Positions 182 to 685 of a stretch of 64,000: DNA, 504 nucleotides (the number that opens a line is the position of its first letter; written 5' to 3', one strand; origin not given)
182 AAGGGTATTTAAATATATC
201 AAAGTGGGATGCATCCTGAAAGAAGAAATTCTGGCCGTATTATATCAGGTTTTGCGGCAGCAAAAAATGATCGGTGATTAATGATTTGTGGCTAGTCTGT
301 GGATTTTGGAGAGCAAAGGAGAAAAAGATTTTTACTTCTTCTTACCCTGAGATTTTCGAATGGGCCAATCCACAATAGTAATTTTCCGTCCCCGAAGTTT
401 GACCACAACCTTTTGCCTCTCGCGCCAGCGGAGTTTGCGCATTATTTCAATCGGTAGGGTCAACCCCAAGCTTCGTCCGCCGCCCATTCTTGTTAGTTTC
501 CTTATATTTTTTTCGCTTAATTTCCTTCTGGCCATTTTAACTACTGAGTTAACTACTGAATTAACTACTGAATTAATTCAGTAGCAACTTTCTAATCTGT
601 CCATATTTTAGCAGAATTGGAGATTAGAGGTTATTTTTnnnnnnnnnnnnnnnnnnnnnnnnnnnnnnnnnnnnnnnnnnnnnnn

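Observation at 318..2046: Duplicated AbrB/MazE-like cassette with a perfect 20-bp palindromic operator in its leader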

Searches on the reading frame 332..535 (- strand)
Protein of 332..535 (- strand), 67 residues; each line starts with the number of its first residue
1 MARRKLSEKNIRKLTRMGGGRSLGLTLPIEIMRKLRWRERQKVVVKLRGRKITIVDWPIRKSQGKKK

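Call 5: search_protein_families(library=pfam, proteins=[window:332-535:-], max_evalue=1)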
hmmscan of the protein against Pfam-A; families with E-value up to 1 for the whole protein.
window:332-535:- (67 aa): 1 family
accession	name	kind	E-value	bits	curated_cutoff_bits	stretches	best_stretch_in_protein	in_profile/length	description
PF04014.23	MazE_antitoxin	-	8.9e-05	22.8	24.7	1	19-54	4-40/48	Antidote-toxin recognition MazE, bacterial antitoxin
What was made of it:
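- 332..535 (-): Copy 1 CDS, 67-aa AbrB/MazE-fold protein. Pfam PF04014 E 8.9e-5, 22.8 bits against a cut-off of 24.7 (call 5).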

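Call 16: find_homologous_proteins(query=window:332-535:-)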
Query window:332-535:- (67 aa): 595 proteins with E <= 0.001 among 595 candidates; the best 120 are listed.
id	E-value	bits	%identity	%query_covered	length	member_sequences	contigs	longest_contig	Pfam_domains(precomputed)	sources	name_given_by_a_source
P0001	1.0e-31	125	94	100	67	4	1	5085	-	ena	-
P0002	2.3e-31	124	94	100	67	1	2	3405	-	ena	-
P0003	4.5e-31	123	94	100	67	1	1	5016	-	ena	-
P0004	1.5e-29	118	90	100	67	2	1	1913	PF04014.24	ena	-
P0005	5.5e-24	101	84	91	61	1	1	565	-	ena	-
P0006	7.0e-24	101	77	90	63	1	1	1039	-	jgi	-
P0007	7.9e-23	97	79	91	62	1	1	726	-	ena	-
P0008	1.8e-22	96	84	91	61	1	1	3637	-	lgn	-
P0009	3.8e-22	95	78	88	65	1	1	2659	-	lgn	-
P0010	4.1e-22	95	82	85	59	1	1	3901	-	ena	-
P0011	7.2e-22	94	81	85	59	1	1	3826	-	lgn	-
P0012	2.1e-21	93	81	85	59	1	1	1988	-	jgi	-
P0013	2.8e-21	92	81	85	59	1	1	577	-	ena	-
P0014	3.2e-21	92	81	85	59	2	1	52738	-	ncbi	-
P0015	6.0e-21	91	79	85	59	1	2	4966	-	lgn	-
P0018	1.2e-20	90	75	85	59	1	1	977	PF04014.24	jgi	jgi:hypothetical protein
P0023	3.3e-20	89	75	85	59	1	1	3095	PF04014.24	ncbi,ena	-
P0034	1.6e-19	87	77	85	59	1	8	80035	PF04014.24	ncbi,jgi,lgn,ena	-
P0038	2.7e-19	86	72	85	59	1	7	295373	PF04014.24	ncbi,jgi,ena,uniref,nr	ncbi:MAG: hypothetical protein UY26_C0003G0202 [Candidatus Jorgensenbacteria bacterium GW2011_GWA1_4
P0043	4.5e-19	85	74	85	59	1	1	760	PF04014.24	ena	-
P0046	4.9e-19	85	74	85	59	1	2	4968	PF04014.24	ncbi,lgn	-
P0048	7.1e-19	85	82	73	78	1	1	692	PF04014.24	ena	-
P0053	1.2e-18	84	63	93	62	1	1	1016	PF04014.24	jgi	-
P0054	1.2e-18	84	74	85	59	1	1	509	PF04014.24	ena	-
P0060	1.5e-18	84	77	85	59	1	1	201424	-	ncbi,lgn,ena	-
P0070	2.5e-18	83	69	91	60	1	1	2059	PF26227.1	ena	-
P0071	2.5e-18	83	72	87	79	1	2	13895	PF04014.24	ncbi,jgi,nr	ncbi:AbrB/MazE/SpoVT family DNA-binding domain-containing protein [Candidatus Falkowbacteria bacteri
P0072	2.7e-18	83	70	85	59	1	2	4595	PF04014.24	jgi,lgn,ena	-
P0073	2.8e-18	83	72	85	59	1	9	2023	PF04014.24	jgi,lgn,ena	-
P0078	3.5e-18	83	72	85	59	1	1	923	PF04014.24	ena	-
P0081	3.9e-18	82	65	94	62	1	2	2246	PF04014.24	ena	-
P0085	5.1e-18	82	72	85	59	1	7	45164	PF04014.24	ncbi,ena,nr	ncbi:AbrB/MazE/SpoVT family DNA-binding domain-containing protein [Candidatus Parcubacteria bacteriu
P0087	5.3e-18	82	70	85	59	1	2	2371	PF04014.24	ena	-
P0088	5.6e-18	82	70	85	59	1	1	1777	PF04014.24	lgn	-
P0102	9.1e-18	81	77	85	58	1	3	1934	PF04014.24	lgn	-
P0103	1.1e-17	81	60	100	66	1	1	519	PF04014.24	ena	-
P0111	1.5e-17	81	75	85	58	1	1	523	PF04014.24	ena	-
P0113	2.2e-17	80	72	81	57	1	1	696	PF04014.24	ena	-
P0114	2.3e-17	80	70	85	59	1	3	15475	PF04014.24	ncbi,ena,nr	ncbi:hypothetical protein CMO96_02850 [Candidatus Woesebacteria bacterium]|nr:hypothetical protein [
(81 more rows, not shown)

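Call 17: find_encoding_contigs(protein=P0001, flank=3000, max_places=6)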
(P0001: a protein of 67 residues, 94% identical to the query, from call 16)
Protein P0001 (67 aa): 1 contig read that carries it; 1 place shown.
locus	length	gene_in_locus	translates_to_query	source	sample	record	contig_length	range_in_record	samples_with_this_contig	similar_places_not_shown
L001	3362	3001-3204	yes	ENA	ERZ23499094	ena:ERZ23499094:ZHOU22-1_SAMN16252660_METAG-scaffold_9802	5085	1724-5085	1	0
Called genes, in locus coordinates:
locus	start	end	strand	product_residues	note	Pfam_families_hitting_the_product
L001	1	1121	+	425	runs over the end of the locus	PF00089:Trypsin (faint), PF13365:Trypsin_2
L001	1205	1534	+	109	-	-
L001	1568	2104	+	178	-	PF01661:Macro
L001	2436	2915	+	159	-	PF03473:MOSC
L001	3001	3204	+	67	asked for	-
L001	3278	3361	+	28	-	?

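Call 18: find_encoding_contigs(protein=P0038, flank=3000, max_places=6)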
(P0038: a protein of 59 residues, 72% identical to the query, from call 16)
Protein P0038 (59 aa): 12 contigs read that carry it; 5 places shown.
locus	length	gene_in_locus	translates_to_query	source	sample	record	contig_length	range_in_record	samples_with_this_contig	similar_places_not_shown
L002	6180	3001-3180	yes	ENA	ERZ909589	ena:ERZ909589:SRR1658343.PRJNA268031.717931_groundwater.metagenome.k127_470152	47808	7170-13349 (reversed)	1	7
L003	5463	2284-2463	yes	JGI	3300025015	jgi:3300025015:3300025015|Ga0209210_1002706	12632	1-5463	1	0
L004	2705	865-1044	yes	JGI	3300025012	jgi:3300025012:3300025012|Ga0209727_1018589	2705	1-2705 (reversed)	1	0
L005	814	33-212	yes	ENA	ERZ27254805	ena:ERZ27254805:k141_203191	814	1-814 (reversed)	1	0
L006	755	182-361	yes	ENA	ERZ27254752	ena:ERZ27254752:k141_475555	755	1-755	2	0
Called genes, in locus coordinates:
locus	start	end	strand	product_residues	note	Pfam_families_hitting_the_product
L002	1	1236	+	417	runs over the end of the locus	PF02403:Seryl_tRNA_N, PF00587:tRNA-synt_2b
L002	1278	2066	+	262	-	-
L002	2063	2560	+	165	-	PF01936:NYN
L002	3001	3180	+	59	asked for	PF04014:MazE_antitoxin (weak)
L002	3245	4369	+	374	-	PF20582:UPF0758_N, PF02086:MethyltransfD12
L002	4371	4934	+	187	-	-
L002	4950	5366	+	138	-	-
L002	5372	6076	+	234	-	-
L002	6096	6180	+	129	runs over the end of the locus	-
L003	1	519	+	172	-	?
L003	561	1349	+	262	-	-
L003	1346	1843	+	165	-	PF01936:NYN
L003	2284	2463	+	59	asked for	PF04014:MazE_antitoxin (weak)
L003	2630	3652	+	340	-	PF20582:UPF0758_N (weak), PF02086:MethyltransfD12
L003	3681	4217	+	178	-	-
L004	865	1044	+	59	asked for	PF04014:MazE_antitoxin (weak)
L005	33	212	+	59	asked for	PF04014:MazE_antitoxin (weak)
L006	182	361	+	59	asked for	PF04014:MazE_antitoxin (weak)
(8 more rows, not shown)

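Call 19: find_encoding_contigs(protein=P0060, flank=3000, max_places=4)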
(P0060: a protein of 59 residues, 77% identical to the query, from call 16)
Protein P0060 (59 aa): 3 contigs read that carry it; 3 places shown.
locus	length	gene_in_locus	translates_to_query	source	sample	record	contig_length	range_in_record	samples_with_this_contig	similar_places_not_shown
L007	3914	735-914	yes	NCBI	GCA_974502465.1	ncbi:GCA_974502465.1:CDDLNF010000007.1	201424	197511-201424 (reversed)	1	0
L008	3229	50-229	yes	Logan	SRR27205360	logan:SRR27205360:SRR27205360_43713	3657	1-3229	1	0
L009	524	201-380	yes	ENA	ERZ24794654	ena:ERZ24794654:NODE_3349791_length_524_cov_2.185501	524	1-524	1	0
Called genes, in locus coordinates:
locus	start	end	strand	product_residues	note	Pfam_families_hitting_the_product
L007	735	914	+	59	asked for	-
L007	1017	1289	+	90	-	-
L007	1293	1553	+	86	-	PF05016:ParE_toxin (weak), PF15738:YafQ_toxin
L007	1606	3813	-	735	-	PF04932:Wzy_C, PF12569:NatA_aux_su (weak), PF25058:ARM_TT21, PF12895:ANAPC3 (weak), PF13424:TPR_12 (faint), PF13431:TPR_17 (faint), PF14559:TPR_19 (faint), PF14561:TPR_20 (faint), +7 more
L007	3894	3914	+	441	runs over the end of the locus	PF02397:Bac_transf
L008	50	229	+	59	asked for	-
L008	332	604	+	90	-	-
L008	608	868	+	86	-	PF05016:ParE_toxin (weak), PF15738:YafQ_toxin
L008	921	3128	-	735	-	PF04932:Wzy_C, PF12569:NatA_aux_su (weak), PF25058:ARM_TT21, PF12895:ANAPC3 (weak), PF13424:TPR_12 (faint), PF13431:TPR_17 (faint), PF14559:TPR_19 (faint), PF14561:TPR_20 (faint), +7 more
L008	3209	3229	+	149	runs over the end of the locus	?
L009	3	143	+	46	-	?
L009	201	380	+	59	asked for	-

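Call 25: find_related_loci(query=A2, collection=genome_contigs, flank=4000)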
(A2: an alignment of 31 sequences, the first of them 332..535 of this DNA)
Query A2 (67 aa) in genome_contigs; peptide patterns used: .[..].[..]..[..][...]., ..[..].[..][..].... (x = any residue, [..] = any of these).
340 stretches matched a pattern; 261 encode a relative of the query (tblastn E <= 1e-3); the best 80 are kept; 80 distinct loci.
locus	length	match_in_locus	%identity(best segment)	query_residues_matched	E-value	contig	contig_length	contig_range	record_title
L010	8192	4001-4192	66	1-65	3e-26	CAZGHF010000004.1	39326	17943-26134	MAG TPA_asm: uncultured Candidatus Saccharibacteria bacterium isolate SRP179991_co3_11 genome assembly, contig: NODE_177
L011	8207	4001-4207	67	1-67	1e-25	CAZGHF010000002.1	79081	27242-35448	MAG TPA_asm: uncultured Candidatus Saccharibacteria bacterium isolate SRP179991_co3_11 genome assembly, contig: NODE_32_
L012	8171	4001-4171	79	1-57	2e-25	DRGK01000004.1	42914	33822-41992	MAG TPA_asm: Candidatus Jorgensenbacteria bacterium isolate HyVt-344 HyVt-344_k145_40780, whole genome shotgun sequence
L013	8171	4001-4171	72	1-57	5e-24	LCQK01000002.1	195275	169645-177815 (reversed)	MAG: Candidatus Jorgensenbacteria bacterium GW2011_GWB1_50_10 UY55_C0002, whole genome shotgun sequence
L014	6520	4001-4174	71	1-58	6e-24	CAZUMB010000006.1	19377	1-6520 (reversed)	MAG TPA_asm: uncultured Candidatus Saccharibacteria bacterium isolate SRP178699_co2_504 genome assembly, contig: NODE_20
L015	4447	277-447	74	1-57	2e-23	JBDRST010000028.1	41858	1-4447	MAG: bacterium isolate MEGAHIT-group-3.28 k141_363479, whole genome shotgun sequence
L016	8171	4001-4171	77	1-57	5e-23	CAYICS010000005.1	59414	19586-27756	MAG TPA_asm: uncultured Candidatus Saccharibacteria bacterium isolate ERP119705_co1_1138 genome assembly, contig: NODE_3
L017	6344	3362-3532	72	1-57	2e-22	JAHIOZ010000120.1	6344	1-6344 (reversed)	MAG: Patescibacteria group bacterium isolate KR13_S3.mb.34 KR13_S3.mb.34_k141_553007, whole genome shotgun sequence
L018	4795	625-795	72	1-57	2e-22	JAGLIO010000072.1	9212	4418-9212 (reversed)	MAG: Candidatus Parcubacteria bacterium isolate RS_2_9 ROV157_2.bin.9.fa_72, whole genome shotgun sequence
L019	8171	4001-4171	72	1-57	4e-22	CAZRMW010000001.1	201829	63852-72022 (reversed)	MAG TPA_asm: uncultured Candidatus Saccharibacteria bacterium isolate SRP077602_co6_144 genome assembly, contig: NODE_26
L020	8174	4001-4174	66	1-58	5e-22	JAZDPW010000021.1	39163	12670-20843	MAG: Candidatus Jorgensenbacteria bacterium isolate MEGAHIT-group-0.89 k141_19570312, whole genome shotgun sequence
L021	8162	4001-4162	74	4-57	2e-21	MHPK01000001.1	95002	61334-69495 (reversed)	MAG: Candidatus Staskawiczbacteria bacterium RIFOXYB1_FULL_38_37 rifoxyb1_full_scaffold_116, whole genome shotgun sequen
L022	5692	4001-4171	68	1-57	2e-21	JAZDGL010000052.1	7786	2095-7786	MAG: bacterium isolate MEGAHIT-group-0.262 k141_11094668, whole genome shotgun sequence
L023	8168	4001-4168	70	1-57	2e-21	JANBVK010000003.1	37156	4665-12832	MAG: Patescibacteria group bacterium isolate AMOR_Bin_147 NODE_6_length_37156_cov_14.760107, whole genome shotgun sequen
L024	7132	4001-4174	74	1-57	6e-21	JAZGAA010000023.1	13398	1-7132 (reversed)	MAG: Candidatus Paceibacterota bacterium isolate SCS1bin.15 SCS1bin.15_23, whole genome shotgun sequence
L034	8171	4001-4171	61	1-57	2e-19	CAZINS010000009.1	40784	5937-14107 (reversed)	MAG TPA_asm: uncultured Gammaproteobacteria bacterium isolate binchicken_co22_135 genome assembly, contig: NODE_1015_len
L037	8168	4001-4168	68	1-57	5e-19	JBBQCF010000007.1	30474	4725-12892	MAG: Candidatus Moraniibacteriota bacterium isolate Co_metawrap_1272 Cmw_1272_k141_25195411_length_30474_cov_14.0000, wh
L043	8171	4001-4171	65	1-57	3e-18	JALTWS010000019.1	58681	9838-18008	MAG: Candidatus Azambacteria bacterium isolate S141_metabat1_scaf2bin.007 S141_NODE_258_length_58681_cov_6.448646, whole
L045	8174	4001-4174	62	1-57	6e-18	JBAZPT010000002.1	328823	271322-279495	MAG: Parcubacteria group bacterium isolate SO_2017_SWC_36 scaffold_32_c1_LP-4_2017, whole genome shotgun sequence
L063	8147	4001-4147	63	1-49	2e-16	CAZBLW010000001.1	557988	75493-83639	MAG TPA_asm: uncultured Gammaproteobacteria bacterium isolate SRP193661_co2_55 genome assembly, contig: NODE_2_length_55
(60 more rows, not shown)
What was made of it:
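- Closest known: AbrB / Abh / SpoVT N-terminal domains. Different: This family is confined to Patescibacteria-type genomes (calls 16, 25).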

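Call 31: search_protein_families(library=pfam, alignment_id=A3, max_evalue=0.001)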
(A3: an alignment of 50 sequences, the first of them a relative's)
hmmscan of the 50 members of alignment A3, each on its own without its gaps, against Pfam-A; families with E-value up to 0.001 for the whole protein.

A. member 1, L002:3245-4366:+ (374 aa): 4 families
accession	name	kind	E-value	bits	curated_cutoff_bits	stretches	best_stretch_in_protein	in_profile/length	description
PF02086.21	MethyltransfD12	-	9.5e-65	219.3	22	1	112-353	1-250/253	D12 class N6 adenine-specific DNA methyltransferase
PF20582.4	UPF0758_N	-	4.6e-20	71.9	27.1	1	7-84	1-77/77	UPF0758 N-terminal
PF12826.13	HHH_2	-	0.00037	21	27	1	52-87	17-52/64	Helix-hairpin-helix motif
PF00633.29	HHH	-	0.00048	20.3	24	1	61-87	2-28/30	Helix-hairpin-helix motif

B. families by the number of members that match (of 50 scanned): 87 families (the first 25 are shown)
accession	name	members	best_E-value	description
PF20582.4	UPF0758_N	3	2.5e-26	UPF0758 N-terminal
PF07669.17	Eco57I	3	1.2e-11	Eco57I restriction-modification methylase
PF02384.22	N6_Mtase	2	2.6e-65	N-6 DNA Methylase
PF01555.25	N6_N4_Mtase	2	5.9e-48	DNA methylase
PF04002.20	RadC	2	2.6e-44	RadC-like JAB domain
PF03129.25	HGTP_anticodon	2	2.4e-22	Anticodon binding domain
PF00587.30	tRNA-synt_2b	2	3.1e-11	tRNA synthetase class II core domain (G, H, P, S and T)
PF13651.11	EcoRI_methylase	1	1.9e-124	Adenine-specific methyltransferase EcoRI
PF00162.24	PGK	1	1.2e-105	Phosphoglycerate kinase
PF00113.28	Enolase_C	1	1.4e-83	Enolase, C-terminal TIM barrel domain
PF02086.21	MethyltransfD12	1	9.5e-65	D12 class N6 adenine-specific DNA methyltransferase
PF09903.14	DUF2130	1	1.1e-62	Uncharacterized protein conserved in bacteria (DUF2130)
PF00122.25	E1-E2_ATPase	1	5.9e-57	E1-E2 ATPase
PF00106.31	adh_short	1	6.6e-55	short chain dehydrogenase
PF03772.21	Competence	1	5.8e-53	Competence protein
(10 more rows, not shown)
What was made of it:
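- About 8 of 50 are R-M components (call 31).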
